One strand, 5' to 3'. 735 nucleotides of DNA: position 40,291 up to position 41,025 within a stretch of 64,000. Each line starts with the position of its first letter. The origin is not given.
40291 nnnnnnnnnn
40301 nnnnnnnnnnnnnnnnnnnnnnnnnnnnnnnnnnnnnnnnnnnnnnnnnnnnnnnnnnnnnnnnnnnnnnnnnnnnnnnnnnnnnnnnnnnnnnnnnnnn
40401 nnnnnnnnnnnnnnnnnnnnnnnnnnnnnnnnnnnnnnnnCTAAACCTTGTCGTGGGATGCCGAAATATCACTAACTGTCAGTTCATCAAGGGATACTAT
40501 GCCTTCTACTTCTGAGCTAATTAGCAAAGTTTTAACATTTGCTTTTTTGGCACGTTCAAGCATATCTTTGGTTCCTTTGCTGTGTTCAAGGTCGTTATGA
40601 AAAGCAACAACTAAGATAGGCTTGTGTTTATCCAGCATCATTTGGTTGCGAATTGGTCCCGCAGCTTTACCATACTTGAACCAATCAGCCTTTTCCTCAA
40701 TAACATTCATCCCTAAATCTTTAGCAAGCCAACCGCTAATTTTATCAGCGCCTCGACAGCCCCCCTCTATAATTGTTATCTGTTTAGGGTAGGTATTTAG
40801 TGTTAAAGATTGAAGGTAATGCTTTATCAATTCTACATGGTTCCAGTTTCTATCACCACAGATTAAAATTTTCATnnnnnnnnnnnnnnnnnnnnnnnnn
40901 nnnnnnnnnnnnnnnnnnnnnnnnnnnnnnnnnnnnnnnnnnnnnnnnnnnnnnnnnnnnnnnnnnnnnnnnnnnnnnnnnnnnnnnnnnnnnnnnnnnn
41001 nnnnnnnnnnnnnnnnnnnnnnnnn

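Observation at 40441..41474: Translationally coupled SLOG (DUF2493-like) + PD-(D/E)XK nuclease pair: candidate ligand-sensing nuclease module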

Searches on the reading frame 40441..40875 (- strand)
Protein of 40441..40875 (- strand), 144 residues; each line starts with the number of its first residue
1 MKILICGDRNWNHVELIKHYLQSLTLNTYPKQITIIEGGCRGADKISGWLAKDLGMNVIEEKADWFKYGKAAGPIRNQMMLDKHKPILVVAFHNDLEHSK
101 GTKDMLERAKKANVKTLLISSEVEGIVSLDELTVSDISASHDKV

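Call 3: search_protein_families(library=pfam, proteins=[window:40441-40875:-], max_evalue=1)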
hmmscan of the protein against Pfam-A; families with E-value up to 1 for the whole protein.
window:40441-40875:- (144 aa): 1 family
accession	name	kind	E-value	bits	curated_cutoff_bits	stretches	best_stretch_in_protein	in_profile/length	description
PF10686.14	YAcAr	-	1.7e-10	41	28.2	1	1-68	1-66/66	YspA, cpYpsA-related SLOG family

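Call 4: search_protein_families(library=phrogs, proteins=[window:40441-40875:-], max_evalue=0.01)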
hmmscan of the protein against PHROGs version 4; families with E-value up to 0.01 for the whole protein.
window:40441-40875:- (144 aa): 3 families
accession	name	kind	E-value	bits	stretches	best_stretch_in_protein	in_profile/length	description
phrog_289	-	other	2.2e-27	97.1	1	1-122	23-141/500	GTP-binding domain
phrog_11222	-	unknown function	8.5e-06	26.8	1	14-118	171-277/293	-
phrog_16939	-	unknown function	2.2e-05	24.8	1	1-122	1-124/330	-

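Call 26: find_homologous_proteins(query=window:40441-40875:-, max_evalue=0.00001)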
Query window:40441-40875:- (144 aa): 938 proteins with E <= 0.00001 among 955 candidates; the best 120 are listed.
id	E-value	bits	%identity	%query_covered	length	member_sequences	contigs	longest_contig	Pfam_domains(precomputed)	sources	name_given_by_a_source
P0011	1.6e-90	318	100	100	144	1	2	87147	PF10686.15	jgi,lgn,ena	jgi:hypothetical protein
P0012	2.7e-66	240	85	86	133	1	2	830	PF10686.15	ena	-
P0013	1.1e-65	238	85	87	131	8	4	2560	PF10686.15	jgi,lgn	jgi:hypothetical protein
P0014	9.3e-54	199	72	86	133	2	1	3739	PF10686.15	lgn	-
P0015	1.4e-52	195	76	83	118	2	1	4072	-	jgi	jgi:hypothetical protein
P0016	2.3e-47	179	71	83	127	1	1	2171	PF10686.15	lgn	-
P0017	3.0e-47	178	67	86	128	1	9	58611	PF10686.15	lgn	-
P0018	9.7e-46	173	71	83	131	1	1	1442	PF10686.15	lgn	-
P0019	4.5e-45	171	60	93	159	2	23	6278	PF10686.15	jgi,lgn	jgi:hypothetical protein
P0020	5.3e-44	168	63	84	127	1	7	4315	PF10686.15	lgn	-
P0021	3.4e-43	165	60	92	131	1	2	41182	PF10686.15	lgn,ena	-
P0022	1.3e-42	163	63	83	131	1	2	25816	PF10686.15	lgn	-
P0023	4.7e-42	161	63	82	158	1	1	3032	PF10686.15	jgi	jgi:hypothetical protein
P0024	5.2e-42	161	62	83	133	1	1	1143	PF10686.15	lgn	-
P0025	5.8e-42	161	63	83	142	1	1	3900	PF10686.15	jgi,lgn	jgi:hypothetical protein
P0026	5.8e-42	161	62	83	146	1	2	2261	PF10686.15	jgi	jgi:hypothetical protein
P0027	1.9e-40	156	63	83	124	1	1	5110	PF10686.15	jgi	jgi:hypothetical protein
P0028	5.8e-39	151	59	83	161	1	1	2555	PF10686.15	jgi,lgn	jgi:hypothetical protein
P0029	7.2e-39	151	60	86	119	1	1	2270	PF10686.15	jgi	jgi:hypothetical protein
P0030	2.6e-37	146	55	88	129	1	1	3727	PF10686.15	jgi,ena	-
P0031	2.6e-37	146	58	85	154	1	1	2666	PF10686.15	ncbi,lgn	-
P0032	6.9e-37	145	59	81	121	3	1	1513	PF10686.15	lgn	-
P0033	8.5e-37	144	58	83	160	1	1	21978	PF10686.15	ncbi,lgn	-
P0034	9.2e-37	144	56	83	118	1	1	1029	PF10686.15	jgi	jgi:hypothetical protein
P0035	9.6e-37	144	58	85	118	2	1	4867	PF10686.15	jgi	-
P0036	1.4e-36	144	52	94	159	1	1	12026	PF10686.15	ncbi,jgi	jgi:hypothetical protein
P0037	2.0e-36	143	56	84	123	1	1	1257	PF10686.15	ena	-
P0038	2.6e-36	143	60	83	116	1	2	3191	PF10686.15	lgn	-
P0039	4.1e-36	142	60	81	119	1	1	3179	PF10686.15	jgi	-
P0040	5.1e-36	142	60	81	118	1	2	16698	PF10686.15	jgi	jgi:hypothetical protein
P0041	6.0e-36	142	59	83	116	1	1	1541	PF10686.15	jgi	jgi:hypothetical protein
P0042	8.1e-36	141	57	83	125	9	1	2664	PF10686.15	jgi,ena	-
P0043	9.0e-36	141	56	83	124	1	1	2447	PF10686.15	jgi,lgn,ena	jgi:hypothetical protein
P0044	1.0e-35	141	57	83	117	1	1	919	PF10686.15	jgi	jgi:hypothetical protein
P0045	1.6e-35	140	56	83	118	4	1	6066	PF10686.15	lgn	-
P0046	1.8e-35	140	56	85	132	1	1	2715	PF10686.15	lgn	-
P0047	4.8e-35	139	58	81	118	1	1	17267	PF10686.15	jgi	jgi:hypothetical protein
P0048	6.3e-35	138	55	85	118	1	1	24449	PF10686.15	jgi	jgi:hypothetical protein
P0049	1.6e-34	137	54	85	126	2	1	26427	PF10686.15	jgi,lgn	jgi:hypothetical protein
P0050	1.7e-34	137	56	83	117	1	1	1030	PF10686.15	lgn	-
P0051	2.1e-34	137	56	85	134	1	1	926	PF10686.15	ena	-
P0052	2.1e-34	137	56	83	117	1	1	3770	PF10686.15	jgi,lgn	jgi:hypothetical protein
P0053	2.4e-34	136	57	83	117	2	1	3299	PF10686.15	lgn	-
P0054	2.4e-34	136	56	86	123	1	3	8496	PF10686.15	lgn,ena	-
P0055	2.5e-34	136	55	85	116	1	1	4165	PF10686.15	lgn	-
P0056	2.7e-34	136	51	85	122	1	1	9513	PF10686.15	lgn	-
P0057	3.8e-34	136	55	83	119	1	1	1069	PF10686.15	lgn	-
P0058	1.1e-33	134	54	79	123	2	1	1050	PF10686.15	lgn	-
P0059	1.4e-33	134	55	83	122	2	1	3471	PF10686.15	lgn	-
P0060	1.8e-33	134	57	83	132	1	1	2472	PF10686.15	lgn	-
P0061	1.8e-33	134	54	85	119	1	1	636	PF10686.15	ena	-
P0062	2.0e-33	133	52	85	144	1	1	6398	PF10686.15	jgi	jgi:hypothetical protein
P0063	2.4e-33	133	55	85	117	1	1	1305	PF10686.15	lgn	-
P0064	3.4e-33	133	50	100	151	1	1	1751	PF10686.15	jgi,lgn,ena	-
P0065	3.6e-33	133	55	81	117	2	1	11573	PF10686.15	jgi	jgi:hypothetical protein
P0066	5.6e-33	132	53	83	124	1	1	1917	PF10686.15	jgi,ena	-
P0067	6.2e-33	132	56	86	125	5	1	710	PF10686.15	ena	-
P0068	7.2e-33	132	52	90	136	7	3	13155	PF10686.15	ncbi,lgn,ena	-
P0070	1.5e-32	131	51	85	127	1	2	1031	PF10686.15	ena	-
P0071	1.6e-32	130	54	86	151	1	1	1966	PF10686.15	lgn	-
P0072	2.3e-32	130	53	81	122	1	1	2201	PF10686.15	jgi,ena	-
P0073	2.3e-32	130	53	90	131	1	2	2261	PF10686.15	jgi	jgi:hypothetical protein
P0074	2.5e-32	130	55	83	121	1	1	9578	PF10686.15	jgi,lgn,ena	-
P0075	2.5e-32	130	54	85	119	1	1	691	PF10686.15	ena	-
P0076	3.2e-32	129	54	84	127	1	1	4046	PF10686.15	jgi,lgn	-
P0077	3.7e-32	129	51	89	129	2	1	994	PF10686.15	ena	-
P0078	5.7e-32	129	53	83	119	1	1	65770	PF10686.15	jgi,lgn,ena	-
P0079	6.3e-32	129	54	81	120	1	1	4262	PF10686.15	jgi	jgi:hypothetical protein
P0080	7.1e-32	128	51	86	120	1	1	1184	PF10686.15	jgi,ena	-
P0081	7.1e-32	128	53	89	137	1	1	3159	PF10686.15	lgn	-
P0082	7.2e-32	128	50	83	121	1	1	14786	PF10686.15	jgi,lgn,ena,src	jgi:hypothetical protein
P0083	7.3e-32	128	52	85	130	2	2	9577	PF10686.15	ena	-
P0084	8.4e-32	128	48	88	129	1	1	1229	PF10686.15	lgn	-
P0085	1.0e-31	128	54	85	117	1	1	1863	PF10686.15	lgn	-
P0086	1.2e-31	128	53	83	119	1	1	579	PF10686.15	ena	-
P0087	1.4e-31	127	48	83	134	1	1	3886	PF10686.15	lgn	-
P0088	1.4e-31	127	54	86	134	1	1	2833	PF10686.15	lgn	-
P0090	1.8e-31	127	53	81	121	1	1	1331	PF10686.15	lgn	-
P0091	1.9e-31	127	52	84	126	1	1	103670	PF10686.15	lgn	-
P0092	2.2e-31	127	52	83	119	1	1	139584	PF10686.15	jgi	-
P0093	2.5e-31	127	55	85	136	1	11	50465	PF10686.15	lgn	-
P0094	3.2e-31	126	53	84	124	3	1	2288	PF10686.15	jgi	-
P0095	3.5e-31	126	53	83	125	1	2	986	PF10686.15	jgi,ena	-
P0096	4.7e-31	126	53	83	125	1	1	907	PF10686.15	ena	-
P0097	4.8e-31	126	48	86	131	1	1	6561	PF10686.15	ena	-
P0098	5.3e-31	126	53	83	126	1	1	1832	PF10686.15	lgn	-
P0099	6.6e-31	125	52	83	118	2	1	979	PF10686.15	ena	-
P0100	6.7e-31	125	49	83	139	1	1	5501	PF10686.15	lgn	-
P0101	6.8e-31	125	55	85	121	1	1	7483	PF10686.15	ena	-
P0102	7.6e-31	125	55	85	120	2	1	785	PF10686.15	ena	-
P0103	7.9e-31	125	53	83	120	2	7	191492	PF10686.15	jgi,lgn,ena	jgi:hypothetical protein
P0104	9.8e-31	125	47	90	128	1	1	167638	PF10686.15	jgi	jgi:YspA, cpYpsA-related SLOG family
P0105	1.1e-30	125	52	85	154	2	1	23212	PF10686.15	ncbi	-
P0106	1.2e-30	124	51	82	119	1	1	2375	PF10686.15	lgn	-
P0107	1.2e-30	124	52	86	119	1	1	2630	PF10686.15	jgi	-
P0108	1.5e-30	124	54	86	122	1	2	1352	PF10686.15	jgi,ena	-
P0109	1.7e-30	124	53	83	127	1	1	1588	PF10686.15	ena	-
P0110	1.8e-30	124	54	85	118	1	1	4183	PF10686.15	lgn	-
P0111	1.9e-30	124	51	83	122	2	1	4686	PF10686.15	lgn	-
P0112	2.5e-30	123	53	84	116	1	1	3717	PF10686.15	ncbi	-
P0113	2.6e-30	123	49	85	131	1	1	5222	PF10686.15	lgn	-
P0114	2.9e-30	123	52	78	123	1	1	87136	PF10686.15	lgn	-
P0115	3.4e-30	123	52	86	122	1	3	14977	PF10686.15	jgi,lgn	-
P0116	3.4e-30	123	52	83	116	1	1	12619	PF10686.15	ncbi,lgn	-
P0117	3.4e-30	123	53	82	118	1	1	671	PF10686.15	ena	-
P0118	3.5e-30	123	54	82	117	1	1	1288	PF10686.15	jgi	jgi:hypothetical protein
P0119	3.7e-30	123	54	79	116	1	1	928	PF10686.15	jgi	jgi:hypothetical protein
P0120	3.7e-30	123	51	86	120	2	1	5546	PF10686.15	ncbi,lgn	-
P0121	3.8e-30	123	54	83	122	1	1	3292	PF10686.15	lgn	-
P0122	4.5e-30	123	51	79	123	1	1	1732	PF10686.15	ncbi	-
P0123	4.8e-30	122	50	89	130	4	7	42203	PF10686.15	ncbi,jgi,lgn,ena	jgi:hypothetical protein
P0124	4.9e-30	122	53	85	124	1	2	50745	PF10686.15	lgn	-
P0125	5.1e-30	122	50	84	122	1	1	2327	PF10686.15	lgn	-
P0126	5.1e-30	122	54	83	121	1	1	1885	PF10686.15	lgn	-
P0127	5.3e-30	122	55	84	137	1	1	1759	PF10686.15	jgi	-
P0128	5.4e-30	122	53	83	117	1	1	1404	PF10686.15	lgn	-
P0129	6.0e-30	122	52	82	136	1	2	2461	PF10686.15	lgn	-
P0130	7.7e-30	122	51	78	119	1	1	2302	PF10686.15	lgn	-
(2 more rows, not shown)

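Call 30: find_related_loci(query=window:40441-40875:-, collection=viral_contigs, flank=5000)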
Query window:40441-40875:- (144 aa) in viral_contigs; peptide patterns used: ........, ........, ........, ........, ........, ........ (x = any residue, [..] = any of these).
5 stretches matched a pattern; 4 encode a relative of the query (tblastn E <= 1e-3); 4 distinct loci.
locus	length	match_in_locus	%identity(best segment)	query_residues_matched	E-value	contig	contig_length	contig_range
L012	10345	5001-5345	50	1-120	6e-34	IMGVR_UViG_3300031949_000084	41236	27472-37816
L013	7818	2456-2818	46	2-124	2e-31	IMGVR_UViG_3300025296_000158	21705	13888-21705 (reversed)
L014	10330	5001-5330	47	1-115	1e-28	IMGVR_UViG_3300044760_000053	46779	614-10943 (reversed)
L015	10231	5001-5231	38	35-115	3e-14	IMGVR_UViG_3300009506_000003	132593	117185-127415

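Call 33: find_related_loci(query=A2, collection=viral_contigs, flank=4000)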
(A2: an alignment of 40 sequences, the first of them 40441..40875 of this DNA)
Query A2 (144 aa) in viral_contigs; peptide patterns used: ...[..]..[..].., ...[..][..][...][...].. (x = any residue, [..] = any of these).
600 stretches matched a pattern (row limit reached: there are more); 561 encode a relative of the query (tblastn E <= 1e-3); the best 80 are kept; 80 distinct loci.
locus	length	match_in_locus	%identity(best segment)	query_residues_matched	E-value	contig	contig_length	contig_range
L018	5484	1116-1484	58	1-121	2e-42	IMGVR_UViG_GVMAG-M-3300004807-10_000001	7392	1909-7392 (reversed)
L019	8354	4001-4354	52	1-120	9e-37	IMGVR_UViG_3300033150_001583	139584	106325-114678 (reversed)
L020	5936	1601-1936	55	1-117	2e-36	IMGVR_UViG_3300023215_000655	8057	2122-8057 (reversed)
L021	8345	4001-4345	48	2-121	4e-35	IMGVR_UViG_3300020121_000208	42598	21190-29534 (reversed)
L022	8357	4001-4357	49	1-121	7e-35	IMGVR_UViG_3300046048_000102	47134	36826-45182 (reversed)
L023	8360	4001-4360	45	1-120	2e-34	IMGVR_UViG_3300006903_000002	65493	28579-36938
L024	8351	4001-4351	47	1-121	1e-33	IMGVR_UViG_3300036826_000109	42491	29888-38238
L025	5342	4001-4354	48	1-124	4e-32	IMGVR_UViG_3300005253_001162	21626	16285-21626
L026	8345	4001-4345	47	1-117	3e-32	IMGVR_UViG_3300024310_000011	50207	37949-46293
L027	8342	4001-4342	53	1-115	2e-32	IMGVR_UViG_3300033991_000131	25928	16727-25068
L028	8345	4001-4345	50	3-121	2e-32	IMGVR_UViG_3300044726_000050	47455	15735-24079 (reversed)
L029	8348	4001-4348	46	1-122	3e-32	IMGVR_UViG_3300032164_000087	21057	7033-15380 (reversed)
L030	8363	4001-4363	46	1-121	2e-31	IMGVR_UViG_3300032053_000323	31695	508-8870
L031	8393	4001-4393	43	1-136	6e-31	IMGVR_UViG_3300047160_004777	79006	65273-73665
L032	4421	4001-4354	50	1-122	6e-31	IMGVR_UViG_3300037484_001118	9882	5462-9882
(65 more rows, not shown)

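Call 38: search_protein_families(library=pfam, alignment_id=A3, max_evalue=0.001)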
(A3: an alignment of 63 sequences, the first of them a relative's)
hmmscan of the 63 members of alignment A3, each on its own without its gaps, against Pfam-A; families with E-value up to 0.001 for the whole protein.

A. member 1, L012:4282-4767:+ (161 aa): 0 families

B. families by the number of members that match (of 63 scanned): 27 families (the first 25 are shown)
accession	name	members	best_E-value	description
PF00476.26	DNA_pol_A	2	2e-88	DNA polymerase family A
PF03167.25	UDG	2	1.5e-23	Uracil DNA glycosylase superfamily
PF04545.22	Sigma70_r4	2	1.3e-08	Sigma-70, region 4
PF00092.34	VWA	2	3e-06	von Willebrand factor type A domain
PF01612.26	DNA_pol_A_exo1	2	7.1e-06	3'-5' exonuclease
PF00268.27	Ribonuc_red_sm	1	1.7e-66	Ribonucleotide reductase, small chain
PF00154.27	RecA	1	2.6e-64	recA bacterial DNA recombination protein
PF13532.12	2OG-FeII_Oxy_2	1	3e-28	2OG-Fe(II) oxygenase superfamily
PF00472.26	RF-1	1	1.9e-23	RF-1 domain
PF00145.23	DNA_methylase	1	2.7e-17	C-5 cytosine-specific DNA methylase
PF01544.23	CorA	1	1.3e-16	CorA-like Mg2+ transporter protein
PF02945.21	Endonuclease_7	1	2.8e-13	Recombination endonuclease VII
PF05118.21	Asp_Arg_Hydrox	1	1.8e-10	Aspartyl/Asparaginyl beta-hydroxylase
PF03462.23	PCRF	1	2.5e-10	PCRF domain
PF08423.17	Rad51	1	1.1e-09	Rad51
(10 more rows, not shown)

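Call 39: search_protein_families(library=pfam, alignment_id=A4, max_evalue=0.001)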
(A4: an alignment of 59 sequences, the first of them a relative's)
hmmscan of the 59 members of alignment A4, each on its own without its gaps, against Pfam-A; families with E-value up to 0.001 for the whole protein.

A. member 1, L012:5348-6262:+ (304 aa): 0 families

B. families by the number of members that match (of 59 scanned): 37 families (the first 25 are shown)
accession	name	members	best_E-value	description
PF01555.25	N6_N4_Mtase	3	4.2e-31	DNA methylase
PF08719.17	NADAR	2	1e-29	NADAR domain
PF02945.21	Endonuclease_7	2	7.5e-20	Recombination endonuclease VII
PF07728.20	AAA_5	2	9.3e-16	AAA domain (dynein-related subfamily)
PF00156.33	Pribosyltran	2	4.8e-08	Phosphoribosyl transferase domain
PF00004.35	AAA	2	7.6e-07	ATPase family associated with various cellular activities (AAA)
PF13191.12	AAA_16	2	0.00037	AAA ATPase domain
PF02867.20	Ribonuc_red_lgC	1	9.9e-119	Ribonucleotide reductase, barrel domain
PF04851.21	ResIII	1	6.8e-23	Type III restriction enzyme, res subunit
PF04674.17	Phi_1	1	4.3e-22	Phosphate-induced protein 1 conserved region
PF00383.29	dCMP_cyt_deam_1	1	1.2e-21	Cytidine and deoxycytidylate deaminase zinc-binding region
PF00505.25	HMG_box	1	2.8e-19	HMG (high mobility group) box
PF01695.23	IstB_IS21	1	8.6e-17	IstB-like ATP binding protein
PF00317.26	Ribonuc_red_lgN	1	5.8e-15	Ribonucleotide reductase, all-alpha domain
PF00462.30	Glutaredoxin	1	2.4e-14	Glutaredoxin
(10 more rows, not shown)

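Call 55: predict_structure(alignment_id=A2)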
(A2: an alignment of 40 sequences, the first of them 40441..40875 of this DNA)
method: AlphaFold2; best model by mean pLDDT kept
length: 144 residues; sequences in the alignment: 40
mean_pLDDT: 90.6   pTM: 0.82
mean pLDDT of the five models: 90.6, 90.2, 90.1, 89.3, 89.1
residues with pLDDT >= 90: 121; 70-90: 2; 50-70: 9; < 50: 12
segments of 3 or more residues with pLDDT < 50: 132-143
pLDDT, mean of each block of 10 residues (from residue 1): 98 97 96 98 98 98 97 98 98 96 98 97 70 47 48
secondary structure, 60 per line:
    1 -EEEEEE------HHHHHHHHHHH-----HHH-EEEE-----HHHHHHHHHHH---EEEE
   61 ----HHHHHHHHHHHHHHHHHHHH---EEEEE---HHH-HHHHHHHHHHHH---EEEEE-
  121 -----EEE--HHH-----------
elements in order: E2-7 H14-24 E34-37 H43-53 E57-60 H65-84 E88-92 H100-111 E115-119 E126-128

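Call 58: find_encoding_contigs(protein=P0011, flank=10000, max_places=3)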
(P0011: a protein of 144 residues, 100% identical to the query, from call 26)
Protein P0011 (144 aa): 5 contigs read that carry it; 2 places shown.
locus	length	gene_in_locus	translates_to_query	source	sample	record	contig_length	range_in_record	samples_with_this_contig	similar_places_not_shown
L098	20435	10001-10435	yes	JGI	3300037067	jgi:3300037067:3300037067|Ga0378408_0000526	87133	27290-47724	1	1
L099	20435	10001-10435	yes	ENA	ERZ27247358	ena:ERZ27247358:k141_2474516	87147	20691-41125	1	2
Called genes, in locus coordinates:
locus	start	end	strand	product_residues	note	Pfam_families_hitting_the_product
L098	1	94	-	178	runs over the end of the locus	-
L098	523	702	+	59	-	-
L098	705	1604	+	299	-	-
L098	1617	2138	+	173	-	-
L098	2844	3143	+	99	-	PF01336:tRNA_anti-codon (faint), PF21473:OB_Ssb-like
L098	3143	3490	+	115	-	-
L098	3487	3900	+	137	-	-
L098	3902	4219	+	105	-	-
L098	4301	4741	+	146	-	PF05869:Dam (weak)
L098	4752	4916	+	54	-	-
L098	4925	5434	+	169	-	-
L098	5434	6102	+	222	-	-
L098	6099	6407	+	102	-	-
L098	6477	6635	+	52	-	-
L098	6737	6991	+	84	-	-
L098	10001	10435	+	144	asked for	PF10686:YAcAr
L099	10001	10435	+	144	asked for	PF10686:YAcAr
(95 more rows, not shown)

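Call 59: find_encoding_contigs(protein=P0013, flank=4000, max_places=4)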
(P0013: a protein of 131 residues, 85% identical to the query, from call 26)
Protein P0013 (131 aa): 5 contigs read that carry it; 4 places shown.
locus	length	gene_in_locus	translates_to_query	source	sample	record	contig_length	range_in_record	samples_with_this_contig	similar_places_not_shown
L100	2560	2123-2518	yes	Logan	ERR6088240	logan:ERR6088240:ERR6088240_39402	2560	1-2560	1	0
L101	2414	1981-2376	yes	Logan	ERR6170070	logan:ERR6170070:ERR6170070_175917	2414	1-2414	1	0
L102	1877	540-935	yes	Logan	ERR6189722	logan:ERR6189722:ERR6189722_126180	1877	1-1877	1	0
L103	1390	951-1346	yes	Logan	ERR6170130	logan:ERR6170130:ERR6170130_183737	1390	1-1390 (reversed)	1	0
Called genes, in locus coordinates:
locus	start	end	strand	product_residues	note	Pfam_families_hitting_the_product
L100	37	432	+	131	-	PF05869:Dam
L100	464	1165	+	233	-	PF02086:MethyltransfD12 (faint)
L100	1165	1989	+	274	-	PF01507:PAPS_reduct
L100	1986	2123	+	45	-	-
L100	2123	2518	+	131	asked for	PF10686:YAcAr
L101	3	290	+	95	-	?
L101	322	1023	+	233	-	PF02086:MethyltransfD12 (faint)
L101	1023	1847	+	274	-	PF01507:PAPS_reduct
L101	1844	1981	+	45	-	-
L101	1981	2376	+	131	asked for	PF10686:YAcAr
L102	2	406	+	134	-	?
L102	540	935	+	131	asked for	PF10686:YAcAr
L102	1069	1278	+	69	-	-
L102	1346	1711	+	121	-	-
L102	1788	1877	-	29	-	?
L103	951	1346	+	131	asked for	PF10686:YAcAr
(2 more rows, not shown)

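Call 60: find_encoding_contigs(protein=P0014, flank=4000, max_places=3)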
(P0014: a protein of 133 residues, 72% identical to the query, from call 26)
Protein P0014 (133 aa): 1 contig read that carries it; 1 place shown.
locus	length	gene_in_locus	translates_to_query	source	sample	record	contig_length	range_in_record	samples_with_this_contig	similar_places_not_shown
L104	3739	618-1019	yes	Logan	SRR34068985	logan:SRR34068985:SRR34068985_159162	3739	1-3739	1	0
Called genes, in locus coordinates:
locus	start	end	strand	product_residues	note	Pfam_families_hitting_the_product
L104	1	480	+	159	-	?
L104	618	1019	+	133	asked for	PF10686:YAcAr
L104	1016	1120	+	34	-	-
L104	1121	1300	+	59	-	-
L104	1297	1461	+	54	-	-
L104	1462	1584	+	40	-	-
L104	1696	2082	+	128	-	-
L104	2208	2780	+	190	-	-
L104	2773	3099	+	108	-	-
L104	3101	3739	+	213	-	?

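Call 61: find_encoding_contigs(protein=P0017, flank=6000, max_places=3)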
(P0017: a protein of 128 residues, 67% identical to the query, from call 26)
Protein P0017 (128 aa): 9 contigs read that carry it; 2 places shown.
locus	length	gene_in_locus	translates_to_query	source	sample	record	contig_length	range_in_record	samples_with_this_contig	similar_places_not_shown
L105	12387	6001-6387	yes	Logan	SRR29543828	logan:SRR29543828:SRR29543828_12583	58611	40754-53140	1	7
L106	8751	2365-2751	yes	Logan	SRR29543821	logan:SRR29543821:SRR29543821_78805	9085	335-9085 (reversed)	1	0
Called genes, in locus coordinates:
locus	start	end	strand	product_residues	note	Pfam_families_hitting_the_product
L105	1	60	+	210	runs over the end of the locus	-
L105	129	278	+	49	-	-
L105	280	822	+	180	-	-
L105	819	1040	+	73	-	-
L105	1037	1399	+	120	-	-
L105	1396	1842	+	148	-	-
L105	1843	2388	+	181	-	-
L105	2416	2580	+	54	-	-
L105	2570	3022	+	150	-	-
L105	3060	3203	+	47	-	-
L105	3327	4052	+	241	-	PF07505:DUF5131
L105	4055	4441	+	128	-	-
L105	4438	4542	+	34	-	-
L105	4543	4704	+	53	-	-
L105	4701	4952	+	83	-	-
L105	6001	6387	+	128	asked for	PF10686:YAcAr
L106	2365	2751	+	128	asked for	PF10686:YAcAr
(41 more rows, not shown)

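Call 88: search_protein_families(library=ncbifam, proteins=[window:40441-40875:-], max_evalue=0.1)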
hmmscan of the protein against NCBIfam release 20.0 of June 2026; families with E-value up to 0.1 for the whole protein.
window:40441-40875:- (144 aa): 0 families

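Call 89: search_protein_families(library=padloc, proteins=[window:40441-40875:-], max_evalue=0.1)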
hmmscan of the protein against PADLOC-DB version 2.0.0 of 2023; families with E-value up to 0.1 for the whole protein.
window:40441-40875:- (144 aa): 0 families
